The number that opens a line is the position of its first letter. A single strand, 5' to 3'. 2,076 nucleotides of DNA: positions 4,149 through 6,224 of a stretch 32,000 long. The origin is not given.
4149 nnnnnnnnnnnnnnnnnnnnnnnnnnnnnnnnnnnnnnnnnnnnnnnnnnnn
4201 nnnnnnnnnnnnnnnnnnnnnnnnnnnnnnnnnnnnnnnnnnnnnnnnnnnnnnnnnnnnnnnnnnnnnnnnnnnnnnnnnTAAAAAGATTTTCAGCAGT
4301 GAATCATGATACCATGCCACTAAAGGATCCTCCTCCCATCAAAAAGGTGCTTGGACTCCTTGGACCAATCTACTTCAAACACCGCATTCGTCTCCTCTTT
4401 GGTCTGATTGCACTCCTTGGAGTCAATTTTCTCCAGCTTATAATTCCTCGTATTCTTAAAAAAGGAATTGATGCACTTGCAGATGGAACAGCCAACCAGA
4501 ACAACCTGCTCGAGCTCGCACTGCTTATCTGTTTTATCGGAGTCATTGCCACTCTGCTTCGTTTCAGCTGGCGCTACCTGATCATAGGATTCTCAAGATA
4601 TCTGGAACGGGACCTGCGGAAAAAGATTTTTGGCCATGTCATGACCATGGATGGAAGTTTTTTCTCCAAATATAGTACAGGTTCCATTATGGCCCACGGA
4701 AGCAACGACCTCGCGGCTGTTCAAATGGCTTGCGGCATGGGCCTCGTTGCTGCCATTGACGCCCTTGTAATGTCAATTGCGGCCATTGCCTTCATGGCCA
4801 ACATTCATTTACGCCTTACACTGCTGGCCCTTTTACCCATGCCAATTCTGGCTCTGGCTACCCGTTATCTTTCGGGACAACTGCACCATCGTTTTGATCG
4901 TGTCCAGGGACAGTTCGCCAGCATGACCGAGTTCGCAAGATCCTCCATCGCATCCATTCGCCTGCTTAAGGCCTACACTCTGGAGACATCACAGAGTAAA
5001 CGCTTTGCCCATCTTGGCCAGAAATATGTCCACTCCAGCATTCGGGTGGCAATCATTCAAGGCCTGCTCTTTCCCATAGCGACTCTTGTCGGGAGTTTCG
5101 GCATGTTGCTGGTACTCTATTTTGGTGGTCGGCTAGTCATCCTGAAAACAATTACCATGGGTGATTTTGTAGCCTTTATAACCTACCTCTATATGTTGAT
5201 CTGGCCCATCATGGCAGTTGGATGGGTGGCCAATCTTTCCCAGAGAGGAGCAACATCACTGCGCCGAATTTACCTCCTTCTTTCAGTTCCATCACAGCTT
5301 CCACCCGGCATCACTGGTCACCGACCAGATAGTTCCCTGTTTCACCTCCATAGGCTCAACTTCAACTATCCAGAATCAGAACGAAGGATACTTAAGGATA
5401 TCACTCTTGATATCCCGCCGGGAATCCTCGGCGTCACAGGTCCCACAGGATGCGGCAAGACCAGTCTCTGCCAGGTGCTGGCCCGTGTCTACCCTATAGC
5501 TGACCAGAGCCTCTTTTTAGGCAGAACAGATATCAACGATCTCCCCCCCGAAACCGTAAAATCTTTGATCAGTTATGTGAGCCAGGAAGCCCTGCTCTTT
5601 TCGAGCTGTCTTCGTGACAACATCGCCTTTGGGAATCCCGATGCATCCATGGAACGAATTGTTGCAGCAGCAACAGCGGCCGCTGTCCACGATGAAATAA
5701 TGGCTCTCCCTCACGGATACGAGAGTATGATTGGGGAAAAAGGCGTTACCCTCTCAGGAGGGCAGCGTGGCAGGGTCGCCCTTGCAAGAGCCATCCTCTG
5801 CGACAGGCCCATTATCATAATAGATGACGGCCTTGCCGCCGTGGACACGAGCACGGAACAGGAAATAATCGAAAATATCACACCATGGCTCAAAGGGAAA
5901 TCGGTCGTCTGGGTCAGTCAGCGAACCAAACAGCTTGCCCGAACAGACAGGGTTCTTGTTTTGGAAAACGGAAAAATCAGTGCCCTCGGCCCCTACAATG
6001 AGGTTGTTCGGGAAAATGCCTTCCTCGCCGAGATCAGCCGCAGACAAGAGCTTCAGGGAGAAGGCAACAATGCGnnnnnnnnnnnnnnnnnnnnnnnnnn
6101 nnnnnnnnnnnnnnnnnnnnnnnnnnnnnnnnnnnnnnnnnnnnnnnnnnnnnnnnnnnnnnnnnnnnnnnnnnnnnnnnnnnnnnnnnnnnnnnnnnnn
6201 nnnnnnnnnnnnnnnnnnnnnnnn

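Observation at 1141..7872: Four-gene operon coupling the TGA-rhodanese, a c-haem sensor kinase and an asymmetric ABC exporter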

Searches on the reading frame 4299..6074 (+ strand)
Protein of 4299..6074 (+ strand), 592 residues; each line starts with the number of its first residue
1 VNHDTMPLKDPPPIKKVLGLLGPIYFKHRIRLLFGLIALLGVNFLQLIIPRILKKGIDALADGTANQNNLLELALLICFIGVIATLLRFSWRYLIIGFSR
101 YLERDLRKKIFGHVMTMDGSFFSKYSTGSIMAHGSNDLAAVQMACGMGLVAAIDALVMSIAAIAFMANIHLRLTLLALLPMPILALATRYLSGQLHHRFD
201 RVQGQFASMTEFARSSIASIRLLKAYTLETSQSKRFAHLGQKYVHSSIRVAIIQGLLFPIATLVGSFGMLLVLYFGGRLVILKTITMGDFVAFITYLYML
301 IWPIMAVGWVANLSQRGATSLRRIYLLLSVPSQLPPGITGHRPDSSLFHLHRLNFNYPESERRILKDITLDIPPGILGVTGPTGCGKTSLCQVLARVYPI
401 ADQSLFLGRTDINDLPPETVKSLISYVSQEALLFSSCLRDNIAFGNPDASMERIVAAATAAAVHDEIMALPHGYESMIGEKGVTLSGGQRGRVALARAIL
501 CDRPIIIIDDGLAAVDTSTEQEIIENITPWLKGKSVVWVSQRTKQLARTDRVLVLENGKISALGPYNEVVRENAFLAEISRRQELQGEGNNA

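Call 5: search_protein_families(library=pfam, proteins=[window:4299-6074:+], max_evalue=0.01)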
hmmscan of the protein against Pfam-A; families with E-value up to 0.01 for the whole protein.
window:4299-6074:+ (592 aa): 3 families
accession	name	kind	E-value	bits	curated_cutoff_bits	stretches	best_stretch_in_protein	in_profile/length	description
PF00664.28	ABC_membrane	-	5.7e-41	141.4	28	1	32-303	1-273/274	ABC transporter transmembrane region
PF00005.33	ABC_tran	-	9.9e-19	68.7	25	1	365-510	1-134/137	ABC transporter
PF02463.25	SMC_N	-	0.0024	17.8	40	0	366-553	16-209/220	RecF/RecN/SMC N terminal domain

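Call 7: search_protein_families(library=ncbifam, proteins=[window:4299-6074:+], max_evalue=0.001)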
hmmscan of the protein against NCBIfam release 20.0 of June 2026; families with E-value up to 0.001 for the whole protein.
window:4299-6074:+ (592 aa): 163 families (the best 25 are shown)
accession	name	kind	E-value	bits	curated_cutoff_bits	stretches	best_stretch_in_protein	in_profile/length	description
NF008055.0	PRK10789.1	equivalog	1.3e-123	413.6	845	1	25-587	10-575/590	SmdA family multidrug ABC transporter permease/ATP-binding protein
TIGR02204.1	MsbA_rel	hypoth_equivalog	1.3e-95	321.3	780.4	1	18-583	6-575/576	ABC transporter, permease/ATP-binding protein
NF052233.1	CphA_assoc_ABC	equivalog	2.7e-91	307.1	880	1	64-580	222-740/766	cyanophycin metabolism-associated ABC transporter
TIGR02203.1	MsbA_lipidA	equivalog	1.9e-87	294.1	602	1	28-581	12-567/572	lipid A export permease/ATP-binding protein MsbA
TIGR01846.1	type_I_sec_HlyB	subfamily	7.9e-84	282.2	725.55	1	30-583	139-692/694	type I secretion system permease/ATPase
NF000474.1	tet_ABC_46_A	exception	4.9e-79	266.4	1250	1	39-586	23-571/574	tetracycline efflux ABC transporter Tet(46) subunit A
TIGR00958.1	3a01208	subfamily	6.3e-79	266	874.6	1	26-576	156-707/711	antigen peptide transporter 2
TIGR03375.1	type_I_sec_LssB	subfamily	3.2e-72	243.9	693.1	1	70-573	188-692/696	type I secretion system permease/ATPase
NF008381.0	PRK11176.1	equivalog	8.8e-72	242.3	867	1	47-583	42-579/582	lipid A ABC transporter ATP-binding protein/permease MsbA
NF045513.1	HepA_fam_ABC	equivalog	6e-70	236.3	725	1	64-574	88-600/610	heterocyst formation ABC transporter subunit HepA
TIGR03796.1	NHLM_micro_ABC1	equivalog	7.3e-63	212.9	853.3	1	31-576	155-705/710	NHLP family bacteriocin export ABC transporter peptidase/permease/ATPase subunit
NF010178.0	PRK13657.1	equivalog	1.8e-61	208.3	733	1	43-588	32-575/588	glucan ABC transporter ATP-binding protein/ permease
TIGR01193.1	bacteriocin_ABC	subfamily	1.7e-60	205.3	523.85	1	34-579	168-705/708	peptide cleavage/export ABC transporter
TIGR01842.1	type_I_sec_PrtD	subfamily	1.2e-57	195.7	510.15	1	41-571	17-542/544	type I secretion system permease/ATPase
TIGR02868.1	CydC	equivalog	1.8e-55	188.6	329.05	1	105-542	87-529/530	thiol reductant ABC exporter subunit CydC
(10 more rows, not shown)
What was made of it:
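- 4299..6077 (+): ABC1, a half-transporter (TMD plus NBD) that contributes the degenerate Walker B (IIIIDDG) and H-loop (Q). The annotated start is ATG 4314. Pfam and NCBIfam (calls 5, 7).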

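Call 57: find_homologous_proteins(query=window:4299-6074:+, max_evalue=1e-100)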
Query window:4299-6074:+ (592 aa): 1708 proteins with E <= 1e-100 among 8000 candidates; the best 120 are listed.
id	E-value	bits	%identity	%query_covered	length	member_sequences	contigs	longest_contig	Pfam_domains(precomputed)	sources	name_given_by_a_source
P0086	0.0e+0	1298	100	99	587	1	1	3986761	PF00005.34,PF00664.29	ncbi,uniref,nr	ncbi:ABC-type multidrug transport system, ATPase and permease component [Desulfocapsa sulfexigens DS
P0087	0.0e+0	1280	98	99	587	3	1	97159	PF00005.34,PF00664.29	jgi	-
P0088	0.0e+0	1168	89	99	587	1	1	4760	PF00005.34,PF00664.29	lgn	-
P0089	0.0e+0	1092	85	99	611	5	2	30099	PF00005.34,PF00664.29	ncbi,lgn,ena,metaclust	metaclust:\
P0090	0.0e+0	1051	81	98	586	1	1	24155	PF00005.34,PF00664.29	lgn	-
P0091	0.0e+0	1051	81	98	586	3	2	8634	PF00005.34,PF00664.29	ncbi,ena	-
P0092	0.0e+0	1046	82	97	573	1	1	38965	PF00005.34,PF00664.29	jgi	-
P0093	0.0e+0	1044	80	98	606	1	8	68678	PF00005.34,PF00664.29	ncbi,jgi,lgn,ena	-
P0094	0.0e+0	1035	80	99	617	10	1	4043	PF00005.34,PF00664.29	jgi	-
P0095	0.0e+0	1031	80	98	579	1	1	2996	PF00005.34,PF00664.29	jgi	jgi:ATP-binding cassette, subfamily B, multidrug efflux pump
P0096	1.5e-298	1009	78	99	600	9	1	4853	PF00005.34,PF00664.29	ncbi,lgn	-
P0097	2.3e-297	1005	81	94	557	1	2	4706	PF00005.34,PF00664.29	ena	-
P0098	9.9e-297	1003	81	94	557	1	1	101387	PF00005.34,PF00664.29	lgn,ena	-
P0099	1.1e-294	997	78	98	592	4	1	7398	PF00005.34,PF00664.29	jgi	-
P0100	9.5e-294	993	80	94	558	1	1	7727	PF00005.34,PF00664.29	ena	-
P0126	3.8e-269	912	71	97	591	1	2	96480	PF00005.34,PF00664.29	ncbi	-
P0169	2.5e-237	807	63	98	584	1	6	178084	PF00005.34,PF13238.13,PF00664.29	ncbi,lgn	-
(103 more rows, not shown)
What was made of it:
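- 4299..6077 (+): 100% identical to a D. sulfexigens protein (call 57).
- Checked: Refinement 2: the public annotation of the identical protein is 587 aa, so it starts at ATG 4314 and the gap is 29 nt (call 57).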

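Call 58: find_encoding_contigs(protein=P0098, flank=8000, max_places=2)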
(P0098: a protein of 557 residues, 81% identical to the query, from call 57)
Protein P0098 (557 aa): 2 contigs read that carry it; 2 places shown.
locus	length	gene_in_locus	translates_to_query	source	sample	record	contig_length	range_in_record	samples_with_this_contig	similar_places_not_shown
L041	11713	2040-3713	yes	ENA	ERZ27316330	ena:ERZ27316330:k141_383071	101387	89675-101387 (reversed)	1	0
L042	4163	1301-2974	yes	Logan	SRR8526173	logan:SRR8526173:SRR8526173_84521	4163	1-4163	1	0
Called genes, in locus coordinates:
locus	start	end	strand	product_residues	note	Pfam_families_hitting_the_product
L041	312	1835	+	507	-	PF00512:HisKA (weak), PF02518:HATPase_c, PF00072:Response_reg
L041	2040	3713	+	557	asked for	PF00664:ABC_membrane, PF00005:ABC_tran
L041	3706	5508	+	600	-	PF00664:ABC_membrane, PF00005:ABC_tran, PF02463:SMC_N (weak)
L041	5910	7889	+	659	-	PF07715:Plug, PF00593:TonB_dep_Rec_b-barrel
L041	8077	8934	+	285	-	PF06180:CbiK, PF01903:CbiX (faint)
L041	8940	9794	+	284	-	PF01497:Peripla_BP_2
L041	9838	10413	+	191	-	PF01618:MotA_ExbB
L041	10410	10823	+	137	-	PF02472:ExbD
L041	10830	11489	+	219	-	PF03544:TonB_C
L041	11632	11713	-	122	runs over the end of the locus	-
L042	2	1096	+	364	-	?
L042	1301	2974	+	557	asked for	PF00664:ABC_membrane, PF00005:ABC_tran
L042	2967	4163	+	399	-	?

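Call 59: find_encoding_contigs(protein=P0126, flank=8000, max_places=2)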
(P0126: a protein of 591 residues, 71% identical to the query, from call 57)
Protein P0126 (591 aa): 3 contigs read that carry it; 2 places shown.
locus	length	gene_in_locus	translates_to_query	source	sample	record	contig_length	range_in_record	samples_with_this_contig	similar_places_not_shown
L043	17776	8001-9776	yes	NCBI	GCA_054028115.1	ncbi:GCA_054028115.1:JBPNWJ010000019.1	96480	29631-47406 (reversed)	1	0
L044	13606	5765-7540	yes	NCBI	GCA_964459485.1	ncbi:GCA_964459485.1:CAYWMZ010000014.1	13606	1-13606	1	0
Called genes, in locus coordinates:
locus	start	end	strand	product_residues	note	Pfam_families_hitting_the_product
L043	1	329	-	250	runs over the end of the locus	PF13428:TPR_14 (faint), PF13176:TPR_7 (faint), PF13414:TPR_11 (faint), PF13432:TPR_16 (weak), PF00515:TPR_1 (weak), PF07719:TPR_2 (weak)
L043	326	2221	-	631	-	PF13584:BatD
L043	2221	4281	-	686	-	PF07584:BatA (weak), PF00092:VWA, PF13519:VWA_2, PF13432:TPR_16 (faint), PF07719:TPR_2 (faint)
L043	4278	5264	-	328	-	PF07584:BatA, PF00092:VWA, PF06707:DUF1194 (faint), PF13519:VWA_2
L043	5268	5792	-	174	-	PF14316:DUF4381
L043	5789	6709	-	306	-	PF01882:DUF58, PF13519:VWA_2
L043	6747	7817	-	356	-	PF20030:bpMoxR, PF07726:AAA_3, PF07728:AAA_5, PF17863:AAA_lid_2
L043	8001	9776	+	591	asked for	PF00664:ABC_membrane, PF00005:ABC_tran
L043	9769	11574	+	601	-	PF00664:ABC_membrane, PF00005:ABC_tran, PF13401:AAA_22 (faint), PF02463:SMC_N (weak)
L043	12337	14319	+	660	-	PF07715:Plug, PF00593:TonB_dep_Rec_b-barrel, PF14905:OMP_b-brl_3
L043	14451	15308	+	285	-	PF06180:CbiK, PF01903:CbiX (faint)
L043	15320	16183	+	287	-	PF01497:Peripla_BP_2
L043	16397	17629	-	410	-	PF07690:MFS_1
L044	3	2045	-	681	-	?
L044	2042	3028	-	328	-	PF07584:BatA, PF00092:VWA, PF06707:DUF1194 (faint), PF13519:VWA_2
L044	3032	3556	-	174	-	PF14316:DUF4381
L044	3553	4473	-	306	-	PF01882:DUF58, PF13519:VWA_2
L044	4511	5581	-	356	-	PF20030:bpMoxR, PF07726:AAA_3, PF07728:AAA_5, PF17863:AAA_lid_2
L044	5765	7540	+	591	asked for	PF00664:ABC_membrane, PF00005:ABC_tran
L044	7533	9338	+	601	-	PF00664:ABC_membrane, PF00005:ABC_tran, PF13401:AAA_22 (faint), PF02463:SMC_N (weak)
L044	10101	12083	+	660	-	PF07715:Plug, PF00593:TonB_dep_Rec_b-barrel, PF14905:OMP_b-brl_3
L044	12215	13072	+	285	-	PF06180:CbiK, PF01903:CbiX (faint)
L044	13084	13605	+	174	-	?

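Call 60: find_encoding_contigs(protein=P0169, flank=8000, max_places=2)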
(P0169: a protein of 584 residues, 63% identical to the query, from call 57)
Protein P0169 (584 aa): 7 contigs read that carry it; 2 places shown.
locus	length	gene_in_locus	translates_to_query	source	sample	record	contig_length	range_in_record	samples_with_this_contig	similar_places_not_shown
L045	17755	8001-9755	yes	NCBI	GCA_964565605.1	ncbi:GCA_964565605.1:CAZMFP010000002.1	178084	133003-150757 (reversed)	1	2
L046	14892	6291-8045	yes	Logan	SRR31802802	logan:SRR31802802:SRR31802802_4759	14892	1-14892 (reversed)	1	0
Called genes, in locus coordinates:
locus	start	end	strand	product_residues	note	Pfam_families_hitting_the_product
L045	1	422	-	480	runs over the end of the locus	PF06980:DUF1302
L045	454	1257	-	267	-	PF07044:DUF1329 (weak), PF17131:TP_0789-like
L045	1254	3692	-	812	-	PF03176:MMPL, PF02460:Patched, PF12349:Sterol-sensing, PF00873:ACR_tran, PF03176:MMPL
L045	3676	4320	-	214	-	PF00440:TetR_N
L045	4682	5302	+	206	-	-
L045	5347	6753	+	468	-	-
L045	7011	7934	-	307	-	PF00795:CN_hydrolase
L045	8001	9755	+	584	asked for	PF00664:ABC_membrane, PF00005:ABC_tran, PF13238:AAA_18 (faint)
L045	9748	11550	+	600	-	PF00664:ABC_membrane, PF00005:ABC_tran, PF02463:SMC_N (weak)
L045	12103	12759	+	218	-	PF13462:Thioredoxin_4, PF01323:DSBA, PF13743:Thioredoxin_5 (faint)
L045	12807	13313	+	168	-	PF00578:AhpC-TSA, PF08534:Redoxin, PF00085:Thioredoxin, PF13905:Thioredoxin_8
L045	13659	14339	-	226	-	PF05724:TPMT, PF13847:Methyltransf_31, PF08241:Methyltransf_11, PF08242:Methyltransf_12, PF13489:Methyltransf_23 (weak), PF13649:Methyltransf_25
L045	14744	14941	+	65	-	PF06348:DUF1059 (weak)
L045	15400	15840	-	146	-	PF01047:MarR, PF12802:MarR_2, PF13404:HTH_AsnC-type, PF13412:HTH_24, PF13545:HTH_Crp_2 (faint), PF01037:AsnC_trans_reg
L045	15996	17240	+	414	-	PF13433:Peripla_BP_5, PF13458:Peripla_BP_6, PF01094:ANF_receptor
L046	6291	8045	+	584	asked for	PF00664:ABC_membrane, PF00005:ABC_tran, PF13238:AAA_18 (faint)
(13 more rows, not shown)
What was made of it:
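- In L045 a 63%-identical ABC pair sits beside DsbA-like and TlpA-like thiol-redox genes, which hints at a periplasmic redox role for the pair (call 60).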

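Call 79: search_solved_structures(query=window:4314-6074:+, max_evalue=1e-40)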
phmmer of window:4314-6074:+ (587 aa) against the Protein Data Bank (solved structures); distinct sequences matched with E-value up to 1e-40: 194 (the best 60 are shown).
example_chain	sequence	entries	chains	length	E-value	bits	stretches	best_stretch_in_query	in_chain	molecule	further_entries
8t1p_C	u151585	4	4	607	1.2e-103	350.9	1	12-580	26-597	Probable multidrug resistance ABC transporter ATP-binding/permease protein YheI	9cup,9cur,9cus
7m33_C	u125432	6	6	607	8.5e-103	348.1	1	12-580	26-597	Probable multidrug resistance ABC transporter ATP-binding/permease protein YheI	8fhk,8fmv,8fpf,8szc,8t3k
6ujt_A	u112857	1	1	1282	5.1e-100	338.9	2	59-568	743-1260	ATP-dependent translocase ABCB1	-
4m1m_A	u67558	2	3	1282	1.1e-99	337.8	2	59-568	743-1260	Multidrug resistance protein 1A | ATP-dependent translocase ABCB1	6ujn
4lsg_A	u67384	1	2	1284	1.1e-99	337.8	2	59-568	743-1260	Multidrug resistance protein 1A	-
3g5u_A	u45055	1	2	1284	1.1e-99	337.7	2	59-568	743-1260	Multidrug resistance protein 1a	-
6ujr_A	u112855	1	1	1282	1.2e-99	337.7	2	59-568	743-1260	ATP-dependent translocase ABCB1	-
6ujs_A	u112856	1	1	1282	1.2e-99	337.7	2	59-568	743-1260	ATP-dependent translocase ABCB1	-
6ujw_A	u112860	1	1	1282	1.3e-99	337.6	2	59-568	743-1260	ATP-dependent translocase ABCB1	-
6q81_A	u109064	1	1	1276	1.3e-99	337.6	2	59-568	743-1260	P-glycoprotein (ABCB1)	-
5kpi_A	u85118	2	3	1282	1.3e-99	337.6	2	59-568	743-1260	Multidrug resistance protein 1A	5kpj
4m2s_A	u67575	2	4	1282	1.3e-99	337.6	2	59-568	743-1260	Multidrug resistance protein 1A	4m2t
4ksb_A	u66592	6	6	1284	1.3e-99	337.6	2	59-568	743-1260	Multidrug resistance protein 1A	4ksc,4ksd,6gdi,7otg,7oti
4q9h_A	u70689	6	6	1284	1.3e-99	337.6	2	59-568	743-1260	Multidrug resistance protein 1A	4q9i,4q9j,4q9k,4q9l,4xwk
3g60_A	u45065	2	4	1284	1.3e-99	337.6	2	59-568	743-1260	Multidrug resistance protein 1a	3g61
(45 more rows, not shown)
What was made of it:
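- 4299..6077 (+): Closest solved relatives are BmrC, TmrB and TM288 (call 79).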

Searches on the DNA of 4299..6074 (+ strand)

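Call 61: search_rna_families(sources=[L041, L043, L045], threshold=gathering)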
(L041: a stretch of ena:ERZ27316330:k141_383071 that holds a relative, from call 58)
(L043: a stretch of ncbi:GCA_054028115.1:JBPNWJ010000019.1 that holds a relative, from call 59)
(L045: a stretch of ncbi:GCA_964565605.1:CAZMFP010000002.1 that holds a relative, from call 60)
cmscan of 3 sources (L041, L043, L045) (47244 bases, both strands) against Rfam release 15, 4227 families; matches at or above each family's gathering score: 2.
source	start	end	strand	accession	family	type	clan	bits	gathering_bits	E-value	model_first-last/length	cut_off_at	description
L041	5555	5738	+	RF00174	Cobalamin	Cis-reg; riboswitch;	CL00101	124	31.5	8e-31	1-189/189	no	Cobalamin riboswitch aptamer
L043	11970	12153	+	RF00174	Cobalamin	Cis-reg; riboswitch;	CL00101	111.4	31.5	3.2e-27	1-189/189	no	Cobalamin riboswitch aptamer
